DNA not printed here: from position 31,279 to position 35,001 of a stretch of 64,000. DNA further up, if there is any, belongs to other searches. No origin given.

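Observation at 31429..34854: Giant LysM-FtsK-like-BTAD protein closing the tad locus, with a Lys-less Walker A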

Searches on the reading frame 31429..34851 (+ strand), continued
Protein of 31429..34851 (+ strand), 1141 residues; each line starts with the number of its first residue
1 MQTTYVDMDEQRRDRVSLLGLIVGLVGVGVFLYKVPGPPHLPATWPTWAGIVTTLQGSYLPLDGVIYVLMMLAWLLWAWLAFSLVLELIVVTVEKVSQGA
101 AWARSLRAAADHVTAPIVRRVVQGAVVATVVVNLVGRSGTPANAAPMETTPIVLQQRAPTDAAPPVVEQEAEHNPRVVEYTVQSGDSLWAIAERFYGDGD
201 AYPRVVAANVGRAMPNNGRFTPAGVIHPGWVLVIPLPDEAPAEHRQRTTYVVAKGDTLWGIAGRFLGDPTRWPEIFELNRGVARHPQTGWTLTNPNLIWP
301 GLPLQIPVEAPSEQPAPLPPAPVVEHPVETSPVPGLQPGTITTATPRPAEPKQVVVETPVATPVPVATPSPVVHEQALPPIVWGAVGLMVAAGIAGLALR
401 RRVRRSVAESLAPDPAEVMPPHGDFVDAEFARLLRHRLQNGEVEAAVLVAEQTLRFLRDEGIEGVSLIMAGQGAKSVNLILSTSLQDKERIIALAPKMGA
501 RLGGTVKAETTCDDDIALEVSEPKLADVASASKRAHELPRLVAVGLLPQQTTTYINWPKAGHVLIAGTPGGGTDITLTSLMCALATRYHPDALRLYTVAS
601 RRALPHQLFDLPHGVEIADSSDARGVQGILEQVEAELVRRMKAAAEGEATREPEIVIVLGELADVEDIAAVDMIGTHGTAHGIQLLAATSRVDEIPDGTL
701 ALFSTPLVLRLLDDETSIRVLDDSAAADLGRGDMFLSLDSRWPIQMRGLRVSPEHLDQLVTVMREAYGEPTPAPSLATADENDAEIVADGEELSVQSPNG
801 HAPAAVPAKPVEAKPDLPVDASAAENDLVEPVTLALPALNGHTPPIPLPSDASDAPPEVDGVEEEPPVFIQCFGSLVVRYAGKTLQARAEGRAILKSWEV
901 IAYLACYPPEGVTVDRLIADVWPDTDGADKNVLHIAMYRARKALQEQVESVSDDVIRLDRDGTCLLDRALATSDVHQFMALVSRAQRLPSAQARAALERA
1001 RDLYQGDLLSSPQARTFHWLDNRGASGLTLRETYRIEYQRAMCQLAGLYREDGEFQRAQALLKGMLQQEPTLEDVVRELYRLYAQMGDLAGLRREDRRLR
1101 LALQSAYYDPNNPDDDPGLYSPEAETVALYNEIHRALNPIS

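Call 16: find_encoding_contigs(protein=P0056, flank=10000, max_places=1)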
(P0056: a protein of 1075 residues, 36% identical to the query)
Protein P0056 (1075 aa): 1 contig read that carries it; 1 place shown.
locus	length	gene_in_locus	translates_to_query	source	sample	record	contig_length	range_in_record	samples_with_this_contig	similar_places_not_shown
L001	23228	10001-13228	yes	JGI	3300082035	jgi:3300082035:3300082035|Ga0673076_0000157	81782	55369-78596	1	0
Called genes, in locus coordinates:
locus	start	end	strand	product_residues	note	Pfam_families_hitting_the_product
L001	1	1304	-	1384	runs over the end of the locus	PF13191:AAA_16 (faint), PF25199:nSTAND_NTPase5 (faint), PF00005:ABC_tran (faint), PF00437:T2SSE (faint), PF01580:FtsK_SpoIIIE, PF01637:ATPase_2 (faint), PF01935:DUF87 (faint), PF01580:FtsK_SpoIIIE, +7 more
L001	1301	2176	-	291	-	-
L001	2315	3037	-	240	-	-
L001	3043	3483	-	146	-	PF07811:TadE (weak), PF13400:Tad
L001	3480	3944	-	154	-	PF07811:TadE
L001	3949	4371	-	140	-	PF07811:TadE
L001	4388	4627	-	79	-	PF04964:Flp_Fap (weak)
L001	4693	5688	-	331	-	PF00482:T2SSF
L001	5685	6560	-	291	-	PF00482:T2SSF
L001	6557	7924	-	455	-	PF00437:T2SSE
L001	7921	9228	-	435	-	PF10609:ParA (weak)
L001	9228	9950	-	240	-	PF16976:RcpC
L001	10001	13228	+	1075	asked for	PF01476:LysM (faint), PF01580:FtsK_SpoIIIE (weak), PF03704:BTAD (weak)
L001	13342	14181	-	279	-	PF02585:PIG-L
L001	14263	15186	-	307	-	-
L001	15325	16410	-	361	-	PF13439:Glyco_transf_4, PF13579:Glyco_trans_4_4, PF00534:Glycos_transf_1, PF13692:Glyco_trans_1_4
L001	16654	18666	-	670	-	PF25275:Golvesin_C, PF01520:Amidase_3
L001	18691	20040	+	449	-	PF00764:Arginosuc_synth, PF20979:Arginosuc_syn_C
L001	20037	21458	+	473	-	PF00206:Lyase_1, PF14698:ASL_C2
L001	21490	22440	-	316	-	PF00296:Bac_luciferase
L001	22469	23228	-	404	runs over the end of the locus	PF07143:AttH, PF17186:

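Call 17: find_encoding_contigs(protein=P0095, flank=10000, max_places=1)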
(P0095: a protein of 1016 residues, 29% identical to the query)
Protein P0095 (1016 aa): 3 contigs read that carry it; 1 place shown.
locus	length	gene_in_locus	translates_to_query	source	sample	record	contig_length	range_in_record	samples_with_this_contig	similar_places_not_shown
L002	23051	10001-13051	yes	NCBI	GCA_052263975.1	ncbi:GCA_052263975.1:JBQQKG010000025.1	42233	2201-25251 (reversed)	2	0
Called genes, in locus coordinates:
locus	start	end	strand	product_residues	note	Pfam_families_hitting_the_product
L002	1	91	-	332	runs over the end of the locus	PF12642:TpcC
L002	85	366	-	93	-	-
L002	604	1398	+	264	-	-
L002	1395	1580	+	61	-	-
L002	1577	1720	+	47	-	-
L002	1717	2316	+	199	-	-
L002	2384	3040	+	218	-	PF00009:GTP_EFTU (weak), PF00448:SRP54 (faint), PF01656:CbiA, PF02374:ArsA_ATPase (weak), PF07015:VirC1, PF09140:MipZ (weak), PF10609:ParA (weak), PF13614:AAA_31, +1 more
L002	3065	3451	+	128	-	-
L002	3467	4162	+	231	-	PF08666:SAF, PF13144:ChapFlgA (weak)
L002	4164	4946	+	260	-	-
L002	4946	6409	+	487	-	PF00437:T2SSE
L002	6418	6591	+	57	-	-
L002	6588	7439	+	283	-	PF00482:T2SSF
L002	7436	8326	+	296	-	-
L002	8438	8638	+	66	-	-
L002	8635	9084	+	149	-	PF07811:TadE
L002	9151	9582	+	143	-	PF07811:TadE (weak)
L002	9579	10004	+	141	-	PF13400:Tad (weak)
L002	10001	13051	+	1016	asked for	PF01476:LysM (faint)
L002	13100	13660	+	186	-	-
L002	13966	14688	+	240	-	-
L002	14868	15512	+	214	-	-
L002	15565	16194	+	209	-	PF00239:Resolvase, PF02796:HTH_7 (weak)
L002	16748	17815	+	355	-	-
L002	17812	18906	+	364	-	PF00881:Nitroreductase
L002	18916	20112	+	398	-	PF05977:MFS_3, PF07690:MFS_1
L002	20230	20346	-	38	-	PF23359:Lsr2_DNA-bd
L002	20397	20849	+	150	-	-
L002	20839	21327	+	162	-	-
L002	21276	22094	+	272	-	PF06414:Zeta_toxin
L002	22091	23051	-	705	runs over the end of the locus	PF12728:HTH_17 (weak)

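Call 25: search_dna_similar(query=window:31429-34851:+, collection=plasmids, mode=protein, max_rows=25)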
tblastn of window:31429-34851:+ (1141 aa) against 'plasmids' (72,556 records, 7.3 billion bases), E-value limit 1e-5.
Records with a match: 114; places in all: 120; records where one place covers at least 80% of the query: 0.
Best place of each record, by identity: <60% 114.
By first word of the organism name: Streptomyces 75; Rhodococcus 10; Microbacterium 5; Bacillus 3; Mycobacterium 2; Brachybacterium 2; Nocardioides 2; Pimelobacter 2; Kitasatospora 2; Anoxybacillus 1; and 10 more.
By predicted mobility (MOB-suite, as given by PLSDB): non-mobilizable 95; mobilizable 18; conjugative 1.
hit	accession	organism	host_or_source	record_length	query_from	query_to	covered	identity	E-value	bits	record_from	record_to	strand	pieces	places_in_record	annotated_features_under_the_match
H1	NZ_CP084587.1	Mycobacterium intracellulare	water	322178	524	781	23%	25.7%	4e-6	59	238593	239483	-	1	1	none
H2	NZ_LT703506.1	Mycobacterium intracellulare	natural / free-living,environmental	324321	524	781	23%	25.7%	4e-6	59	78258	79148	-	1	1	none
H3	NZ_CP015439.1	Anoxybacillus amylolyticus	Microbial isolate,soil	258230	530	760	20%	27.1%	3e-7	63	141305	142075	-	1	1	DNA translocase FtsK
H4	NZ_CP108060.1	Streptomyces sp. NBC_00280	-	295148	143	307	14%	37.4%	2e-14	86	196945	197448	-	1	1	LysM peptidoglycan-binding domain-containing protein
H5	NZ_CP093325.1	Bacillus sp. N5-665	whole organism,peat soil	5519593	537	765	20%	27.0%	4e-6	59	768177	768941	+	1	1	none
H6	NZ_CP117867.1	Streptomyces sp. T12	ISP2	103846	159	307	13%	41.4%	8e-21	107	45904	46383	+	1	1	LysM peptidoglycan-binding domain-containing protein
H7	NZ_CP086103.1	Streptomyces anulatus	Peperomia dindygulensis Miq.,cell ...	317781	138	308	15%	35.8%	4e-16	92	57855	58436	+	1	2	LysM peptidoglycan-binding domain-containing protein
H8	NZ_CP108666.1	Streptomyces globisporus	-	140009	138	308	15%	35.7%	8e-17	94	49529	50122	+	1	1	LysM peptidoglycan-binding domain-containing protein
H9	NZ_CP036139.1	Bacillus mycoides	cell culture,soil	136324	537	760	20%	27.1%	8e-6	58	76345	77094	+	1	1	DNA translocase FtsK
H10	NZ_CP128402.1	Candidatus Chlorohelix allophototropha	Single colony of Candidatus Chlorohelix ...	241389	177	307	11%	45.9%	5e-23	114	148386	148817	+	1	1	LysM peptidoglycan-binding domain-containing protein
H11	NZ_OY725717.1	Collinsella aerofaciens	-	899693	539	764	20%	26.5%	7e-7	62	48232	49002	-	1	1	DNA translocase FtsK 4TM domain-containing protein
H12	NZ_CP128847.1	Streptomyces flavofungini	pure culture,Pear garden topsoil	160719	156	307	13%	39.2%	2e-13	84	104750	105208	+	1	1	LysM peptidoglycan-binding domain-containing protein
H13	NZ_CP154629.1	Acetoanaerobium noterae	cell culture,Sludge of a digestion ...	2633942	562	799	21%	24.5%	2e-9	70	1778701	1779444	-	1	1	none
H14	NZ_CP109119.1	Streptomyces sp. NBC_01766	-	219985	162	307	13%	39.9%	3e-15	89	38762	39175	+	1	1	LysM peptidoglycan-binding domain-containing protein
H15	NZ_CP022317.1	Brachybacterium avium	Vultur gryphus,mono isolate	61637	139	308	15%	34.1%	1e-9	71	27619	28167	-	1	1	LysM peptidoglycan-binding domain-containing protein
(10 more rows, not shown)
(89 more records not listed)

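Call 26: search_protein_families(library=pfam, proteins=[P0095, P0102, P0119, P0100, P0115, P0077, P0080, P0076], max_evalue=0.01)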
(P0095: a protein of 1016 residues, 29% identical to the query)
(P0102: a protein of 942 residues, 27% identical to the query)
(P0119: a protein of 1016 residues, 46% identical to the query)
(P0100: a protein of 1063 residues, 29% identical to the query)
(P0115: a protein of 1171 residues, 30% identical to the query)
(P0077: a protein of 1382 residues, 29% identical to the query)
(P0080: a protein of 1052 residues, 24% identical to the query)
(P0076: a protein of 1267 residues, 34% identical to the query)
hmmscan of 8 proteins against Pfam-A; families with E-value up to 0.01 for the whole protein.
P0095 (1016 aa): 1 family
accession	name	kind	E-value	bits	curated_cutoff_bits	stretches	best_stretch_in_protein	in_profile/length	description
PF01476.26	LysM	-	2.6e-10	40.5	20.9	1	162-205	1-37/43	LysM domain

P0102 (942 aa): 2 families
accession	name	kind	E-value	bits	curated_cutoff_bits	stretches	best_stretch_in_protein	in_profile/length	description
PF01476.26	LysM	-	8.5e-05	22.9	20.9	1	227-281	2-43/43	LysM domain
PF03704.23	BTAD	-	0.0059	17.4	22.1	0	836-908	41-114/146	Bacterial transcriptional activator domain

P0119 (1016 aa): 2 families
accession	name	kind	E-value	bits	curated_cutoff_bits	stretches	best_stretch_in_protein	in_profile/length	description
PF03704.23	BTAD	-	1.1e-09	39.2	22.1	1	863-993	2-139/146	Bacterial transcriptional activator domain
PF00486.34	Trans_reg_C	-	0.0002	21.8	26.2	1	782-851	3-73/77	Transcriptional regulatory protein, C terminal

P0100 (1063 aa): 1 family
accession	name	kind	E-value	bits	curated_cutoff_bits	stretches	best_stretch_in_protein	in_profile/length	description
PF01476.26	LysM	-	1.4e-06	28.5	20.9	1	190-245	1-43/43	LysM domain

P0115 (1171 aa): 2 families
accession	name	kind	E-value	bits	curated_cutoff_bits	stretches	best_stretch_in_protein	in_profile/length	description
PF03704.23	BTAD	-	8.2e-14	52.6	22.1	1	1013-1148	2-138/146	Bacterial transcriptional activator domain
PF01476.26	LysM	-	3e-05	24.3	20.9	0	176-228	1-40/43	LysM domain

P0077 (1382 aa): 2 families
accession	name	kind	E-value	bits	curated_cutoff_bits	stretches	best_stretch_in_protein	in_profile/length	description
PF01476.26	LysM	-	3.7e-08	33.6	20.9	1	468-499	1-28/43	LysM domain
PF01580.24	FtsK_SpoIIIE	-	0.0049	16.8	24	1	782-931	22-163/221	FtsK/SpoIIIE family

P0080 (1052 aa): 3 families
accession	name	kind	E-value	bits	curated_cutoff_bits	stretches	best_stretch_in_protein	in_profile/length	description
PF03704.23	BTAD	-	3.6e-14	53.8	22.1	1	888-1025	1-144/146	Bacterial transcriptional activator domain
PF00486.34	Trans_reg_C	-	1.7e-08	34.9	26.2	1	810-880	7-76/77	Transcriptional regulatory protein, C terminal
PF01476.26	LysM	-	5.5e-07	29.9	20.9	0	258-312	2-43/43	LysM domain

P0076 (1267 aa): 2 families
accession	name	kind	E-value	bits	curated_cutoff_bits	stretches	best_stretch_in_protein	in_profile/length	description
PF01476.26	LysM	-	3.4e-08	33.7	20.9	1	205-260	1-43/43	LysM domain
PF01580.24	FtsK_SpoIIIE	-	5.7e-05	23.1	24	1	627-710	39-119/221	FtsK/SpoIIIE family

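Call 27: get_annotated_region(hit=H10, flank=12000)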
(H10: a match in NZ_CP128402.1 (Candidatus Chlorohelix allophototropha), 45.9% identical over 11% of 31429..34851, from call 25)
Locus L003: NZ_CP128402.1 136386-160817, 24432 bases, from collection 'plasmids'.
description: Candidatus Chlorohelix allophototropha isolate L227-S17 plasmid unnamed2, complete sequence
organism: Candidatus Chlorohelix allophototropha (NCBI taxid 3003348)
taxonomy: Bacteria; Chloroflexota; Chloroflexia; Candidatus Chloroheliales; Candidatus Chloroheliaceae; Candidatus Chlorohelix; Candidatus Chlorohelix allophototropha
host: -; source: Single colony of Candidatus Chlorohelix allophototropha from a non-axenic enrichment (subculture 19.9); ...; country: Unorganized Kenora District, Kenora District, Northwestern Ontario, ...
typing (MOB-suite, as given by PLSDB): non-mobilizable
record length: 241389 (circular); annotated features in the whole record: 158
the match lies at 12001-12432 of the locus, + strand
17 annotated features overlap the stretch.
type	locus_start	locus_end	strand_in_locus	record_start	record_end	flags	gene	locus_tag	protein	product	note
CDS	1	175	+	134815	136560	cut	-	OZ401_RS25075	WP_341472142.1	hypothetical protein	-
CDS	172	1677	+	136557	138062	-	-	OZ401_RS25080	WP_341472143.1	NlpC/P60 family protein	-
CDS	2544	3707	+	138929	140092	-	-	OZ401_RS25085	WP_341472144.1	RcpC/CpaB family pilus assembly protein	-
CDS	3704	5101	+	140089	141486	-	-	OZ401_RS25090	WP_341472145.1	ATPase, T2SS/T4P/T4SS family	-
CDS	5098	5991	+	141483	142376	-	-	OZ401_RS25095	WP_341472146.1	type II secretion system F family protein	-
CDS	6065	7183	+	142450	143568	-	-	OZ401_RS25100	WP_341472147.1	type II secretion system F family protein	-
CDS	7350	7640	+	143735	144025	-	-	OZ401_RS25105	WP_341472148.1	hypothetical protein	-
CDS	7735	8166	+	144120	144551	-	-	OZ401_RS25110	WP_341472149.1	TadE/TadG family type IV pilus assembly protein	-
CDS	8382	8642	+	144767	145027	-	-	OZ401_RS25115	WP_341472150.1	hypothetical protein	-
CDS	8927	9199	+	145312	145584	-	-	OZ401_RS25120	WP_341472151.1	hypothetical protein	-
CDS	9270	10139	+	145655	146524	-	-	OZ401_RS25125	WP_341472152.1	hypothetical protein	-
CDS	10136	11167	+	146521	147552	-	-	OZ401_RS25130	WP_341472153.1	hypothetical protein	-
CDS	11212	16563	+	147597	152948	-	-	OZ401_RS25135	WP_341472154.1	LysM peptidoglycan-binding domain-containing protein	-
CDS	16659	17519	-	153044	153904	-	-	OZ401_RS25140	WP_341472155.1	transposase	GO:0006313 - DNA transposition [Evidence IEA]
CDS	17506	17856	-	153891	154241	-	-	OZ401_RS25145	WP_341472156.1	hypothetical protein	-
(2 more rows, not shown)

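Call 28: get_annotated_region(hit=H6, flank=12000)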
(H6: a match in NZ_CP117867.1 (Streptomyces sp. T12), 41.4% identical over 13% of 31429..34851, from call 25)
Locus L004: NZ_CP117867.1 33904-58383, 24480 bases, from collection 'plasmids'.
description: Streptomyces sp. T12 plasmid unnamed1, complete sequence
organism: Streptomyces sp. T12 (NCBI taxid 477697)
taxonomy: Bacteria; Actinomycetota; Actinomycetes; Kitasatosporales; Streptomycetaceae; Streptomyces; Streptomyces sp. T12
host: -; source: ISP2; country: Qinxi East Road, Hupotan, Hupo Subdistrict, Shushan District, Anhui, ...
typing (MOB-suite, as given by PLSDB): non-mobilizable
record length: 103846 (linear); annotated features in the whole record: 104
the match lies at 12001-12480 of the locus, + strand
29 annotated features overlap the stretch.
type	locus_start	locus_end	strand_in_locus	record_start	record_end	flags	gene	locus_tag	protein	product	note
CDS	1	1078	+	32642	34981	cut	-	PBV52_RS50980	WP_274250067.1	hypothetical protein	-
CDS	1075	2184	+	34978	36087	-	-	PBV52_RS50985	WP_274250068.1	bifunctional lytic transglycosylase/C40 family peptidase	GO:0006508 - proteolysis [Evidence IEA]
CDS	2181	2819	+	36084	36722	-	-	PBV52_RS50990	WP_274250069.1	hypothetical protein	-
CDS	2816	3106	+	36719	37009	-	-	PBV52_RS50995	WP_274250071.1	hypothetical protein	-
CDS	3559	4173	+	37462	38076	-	-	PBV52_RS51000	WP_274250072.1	hypothetical protein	-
CDS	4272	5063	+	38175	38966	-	-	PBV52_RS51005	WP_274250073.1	ATP/GTP-binding protein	-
CDS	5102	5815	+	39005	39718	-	-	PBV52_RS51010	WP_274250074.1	SAF domain-containing protein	-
CDS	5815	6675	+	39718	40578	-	-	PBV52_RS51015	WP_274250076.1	hypothetical protein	-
CDS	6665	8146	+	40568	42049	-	-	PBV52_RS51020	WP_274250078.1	CpaF/VirB11 family protein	-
CDS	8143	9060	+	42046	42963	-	-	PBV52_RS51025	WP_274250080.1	type II secretion system F family protein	-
CDS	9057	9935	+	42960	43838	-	-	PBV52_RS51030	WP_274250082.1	type II secretion system F family protein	-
CDS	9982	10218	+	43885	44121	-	-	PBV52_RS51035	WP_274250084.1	hypothetical protein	-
CDS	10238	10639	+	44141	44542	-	-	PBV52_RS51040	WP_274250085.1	TadE family protein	-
CDS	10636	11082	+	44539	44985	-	-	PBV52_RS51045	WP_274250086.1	TadE/TadG family type IV pilus assembly protein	-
CDS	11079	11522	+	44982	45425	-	-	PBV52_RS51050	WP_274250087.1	pilus assembly protein TadG-related protein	-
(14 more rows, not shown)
